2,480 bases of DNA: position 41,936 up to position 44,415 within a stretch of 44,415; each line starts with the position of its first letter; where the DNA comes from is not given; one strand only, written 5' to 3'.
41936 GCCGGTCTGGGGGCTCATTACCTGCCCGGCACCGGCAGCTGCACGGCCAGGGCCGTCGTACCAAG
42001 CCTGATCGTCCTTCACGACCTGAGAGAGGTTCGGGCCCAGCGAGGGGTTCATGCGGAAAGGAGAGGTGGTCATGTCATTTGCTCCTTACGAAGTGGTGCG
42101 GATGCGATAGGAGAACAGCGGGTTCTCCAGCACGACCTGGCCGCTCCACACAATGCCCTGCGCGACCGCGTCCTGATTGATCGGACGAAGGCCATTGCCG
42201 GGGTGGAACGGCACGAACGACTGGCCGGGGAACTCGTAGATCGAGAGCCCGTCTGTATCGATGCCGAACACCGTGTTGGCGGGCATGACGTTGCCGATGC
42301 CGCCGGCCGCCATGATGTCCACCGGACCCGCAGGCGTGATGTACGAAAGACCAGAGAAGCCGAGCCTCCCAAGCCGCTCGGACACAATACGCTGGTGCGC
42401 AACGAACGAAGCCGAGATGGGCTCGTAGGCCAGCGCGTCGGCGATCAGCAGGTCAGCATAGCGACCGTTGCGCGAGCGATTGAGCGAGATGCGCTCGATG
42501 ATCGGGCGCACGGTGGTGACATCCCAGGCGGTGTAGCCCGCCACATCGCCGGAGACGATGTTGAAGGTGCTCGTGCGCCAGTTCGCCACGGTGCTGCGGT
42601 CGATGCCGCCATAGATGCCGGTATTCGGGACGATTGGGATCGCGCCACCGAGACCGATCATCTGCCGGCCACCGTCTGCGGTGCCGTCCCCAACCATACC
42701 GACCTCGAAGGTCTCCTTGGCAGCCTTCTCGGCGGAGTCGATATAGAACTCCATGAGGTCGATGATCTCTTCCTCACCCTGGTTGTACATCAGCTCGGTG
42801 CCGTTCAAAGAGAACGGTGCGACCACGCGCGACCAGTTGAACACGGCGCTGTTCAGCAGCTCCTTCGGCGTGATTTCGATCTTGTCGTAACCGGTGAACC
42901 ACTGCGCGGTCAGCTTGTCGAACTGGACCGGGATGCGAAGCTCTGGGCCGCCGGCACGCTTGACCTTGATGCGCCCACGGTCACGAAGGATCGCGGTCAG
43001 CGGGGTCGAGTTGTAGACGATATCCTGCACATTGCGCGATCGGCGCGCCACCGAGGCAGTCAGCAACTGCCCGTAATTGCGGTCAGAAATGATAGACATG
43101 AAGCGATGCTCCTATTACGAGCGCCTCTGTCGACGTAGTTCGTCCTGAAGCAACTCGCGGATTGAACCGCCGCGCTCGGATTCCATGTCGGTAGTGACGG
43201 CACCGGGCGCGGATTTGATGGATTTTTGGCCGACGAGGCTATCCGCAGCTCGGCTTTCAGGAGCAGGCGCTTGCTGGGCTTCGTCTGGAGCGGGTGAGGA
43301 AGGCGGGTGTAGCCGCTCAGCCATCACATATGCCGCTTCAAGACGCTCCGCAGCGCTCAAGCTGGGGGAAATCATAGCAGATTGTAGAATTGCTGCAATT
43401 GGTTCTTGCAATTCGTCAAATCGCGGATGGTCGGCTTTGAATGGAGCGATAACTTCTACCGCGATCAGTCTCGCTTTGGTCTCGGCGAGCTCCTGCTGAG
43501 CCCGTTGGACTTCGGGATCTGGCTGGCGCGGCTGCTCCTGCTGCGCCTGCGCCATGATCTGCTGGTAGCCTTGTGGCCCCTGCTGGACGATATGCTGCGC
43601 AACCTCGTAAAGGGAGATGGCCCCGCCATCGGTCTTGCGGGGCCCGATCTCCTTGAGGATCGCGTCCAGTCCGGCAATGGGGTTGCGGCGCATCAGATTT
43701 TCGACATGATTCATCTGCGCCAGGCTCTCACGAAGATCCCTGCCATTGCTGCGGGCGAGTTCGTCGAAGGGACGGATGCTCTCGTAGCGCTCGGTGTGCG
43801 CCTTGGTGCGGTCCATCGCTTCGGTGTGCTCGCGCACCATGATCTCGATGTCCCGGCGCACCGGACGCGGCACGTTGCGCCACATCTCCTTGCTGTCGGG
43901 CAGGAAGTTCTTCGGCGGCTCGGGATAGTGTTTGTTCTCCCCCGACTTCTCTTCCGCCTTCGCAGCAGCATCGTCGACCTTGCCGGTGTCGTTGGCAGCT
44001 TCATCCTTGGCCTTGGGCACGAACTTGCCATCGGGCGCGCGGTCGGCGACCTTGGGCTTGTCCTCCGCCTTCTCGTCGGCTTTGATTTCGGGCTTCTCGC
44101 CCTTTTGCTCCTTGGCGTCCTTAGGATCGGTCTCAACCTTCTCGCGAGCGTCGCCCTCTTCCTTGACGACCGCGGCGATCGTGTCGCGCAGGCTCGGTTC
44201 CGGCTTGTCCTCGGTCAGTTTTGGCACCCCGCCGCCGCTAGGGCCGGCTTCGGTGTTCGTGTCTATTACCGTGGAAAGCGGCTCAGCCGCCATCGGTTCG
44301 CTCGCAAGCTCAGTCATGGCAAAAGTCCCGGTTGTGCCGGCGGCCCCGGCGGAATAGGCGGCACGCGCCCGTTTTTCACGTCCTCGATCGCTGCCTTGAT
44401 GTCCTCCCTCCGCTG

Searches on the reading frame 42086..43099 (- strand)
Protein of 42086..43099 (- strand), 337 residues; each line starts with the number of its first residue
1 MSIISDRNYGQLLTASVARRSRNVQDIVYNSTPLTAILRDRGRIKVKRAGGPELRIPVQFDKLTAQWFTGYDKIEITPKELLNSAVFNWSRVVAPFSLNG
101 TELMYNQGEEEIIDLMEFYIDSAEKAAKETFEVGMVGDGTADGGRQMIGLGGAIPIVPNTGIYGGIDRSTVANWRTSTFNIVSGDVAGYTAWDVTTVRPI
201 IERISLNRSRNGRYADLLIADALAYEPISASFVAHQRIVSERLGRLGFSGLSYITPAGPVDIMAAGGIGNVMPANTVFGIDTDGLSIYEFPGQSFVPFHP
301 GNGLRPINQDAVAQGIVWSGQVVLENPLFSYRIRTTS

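Call 18: search_protein_families(library=phrogs, proteins=[window:42086-43099:-], max_evalue=0.001)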
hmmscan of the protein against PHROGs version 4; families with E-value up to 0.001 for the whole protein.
window:42086-43099:- (337 aa): 1 family
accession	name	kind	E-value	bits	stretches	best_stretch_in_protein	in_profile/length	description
phrog_9953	-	head and packaging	1e-117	394.2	1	1-333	1-326/329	major head protein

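Call 53: search_dna_similar(query=window:42086-43099:-, collection=phages, mode=protein, max_rows=15)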
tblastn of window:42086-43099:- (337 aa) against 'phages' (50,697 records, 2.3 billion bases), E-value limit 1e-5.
Records with a match: 51; places in all: 51; records where one place covers at least 80% of the query: 51.
Best place of each record, by identity: 80-90% 41; <60% 10.
By first word of the organism name: Brucella 41; Myxococcus 3; Bacteriophage 2; Microcystis 1; Rhizobium 1; Stenotrophomonas 1; Bradyrhizobium 1; Ruegeria 1.
By host as written in the record: Brucella abortus S19 14; Brucella sp. 6; Brucella abortus 141 5; Brucella abortus 4; brucella abortus 141 2; Brucella abortus 544 2; Brucella melitensis 16M 2; Myxococcus xanthus strain DK883 2; and 13 more.
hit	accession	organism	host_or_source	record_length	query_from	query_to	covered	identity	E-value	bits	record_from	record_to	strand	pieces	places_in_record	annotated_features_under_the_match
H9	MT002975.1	Brucella phage EF4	Brucella abortus S19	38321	1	335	99%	82.1%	1e-160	572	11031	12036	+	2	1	major head protein | hypothetical protein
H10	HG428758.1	Brucella phage F1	Brucella sp.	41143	1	335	99%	82.1%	0e+0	564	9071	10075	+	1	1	F1_ORF12: putative major capsid protein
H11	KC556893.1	Brucella phage Bk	Brucella melitensis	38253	1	335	99%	82.1%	0e+0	564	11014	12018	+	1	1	major head protein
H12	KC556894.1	Brucella phage Fz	Brucella abortus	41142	1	335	99%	82.1%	0e+0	564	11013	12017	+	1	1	major head protein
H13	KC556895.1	Brucella phage R/C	Brucella canis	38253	1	335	99%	82.1%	0e+0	564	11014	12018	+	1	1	major head protein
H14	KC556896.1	Brucella phage S708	Brucella suis S708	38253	1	335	99%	82.1%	0e+0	564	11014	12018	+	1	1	major head protein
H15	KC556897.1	Brucella phage Tb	Brucella abortus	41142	1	335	99%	82.1%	0e+0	564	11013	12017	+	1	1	major head protein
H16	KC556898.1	Brucella phage Wb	Brucella abortus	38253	1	335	99%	82.1%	0e+0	564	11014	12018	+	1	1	major head protein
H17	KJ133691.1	Brucella phage 11sa_141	Brucella abortus S19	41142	1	335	99%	82.1%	0e+0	564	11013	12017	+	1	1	major head protein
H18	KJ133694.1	Brucella phage 141_19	Brucella abortus S19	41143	1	335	99%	82.1%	0e+0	564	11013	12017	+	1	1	major head protein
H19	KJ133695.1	Brucella phage 141_141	Brucella abortus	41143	1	335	99%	82.1%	0e+0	564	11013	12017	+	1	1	major head protein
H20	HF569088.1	Brucella phage Bk2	Brucella sp.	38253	1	335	99%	82.1%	0e+0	564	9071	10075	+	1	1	Bk2_ORF12: putative major capsid protein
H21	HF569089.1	Brucella phage Fi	Brucella sp.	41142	1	335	99%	82.1%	0e+0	564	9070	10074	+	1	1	Fi_ORF12: putative major capsid protein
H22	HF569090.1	Brucella phage R/C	Brucella sp.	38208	1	335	99%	82.1%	0e+0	564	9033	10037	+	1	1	R/C_ORF12: putative major capsid protein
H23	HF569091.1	Brucella phage Tb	Brucella abortus S19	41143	1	335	99%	82.1%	0e+0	564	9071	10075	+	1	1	Tb_ORF12: putative major capsid protein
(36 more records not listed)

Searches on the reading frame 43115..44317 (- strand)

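Call 18: search_protein_families(library=phrogs, proteins=[window:43115-44317:-], max_evalue=0.001)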
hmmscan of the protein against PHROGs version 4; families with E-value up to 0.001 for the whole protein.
window:43115-44317:- (400 aa): 1 family
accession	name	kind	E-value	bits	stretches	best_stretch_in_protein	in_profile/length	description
phrog_25516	-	head and packaging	1.2e-44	154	1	10-399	11-392/393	virion structural protein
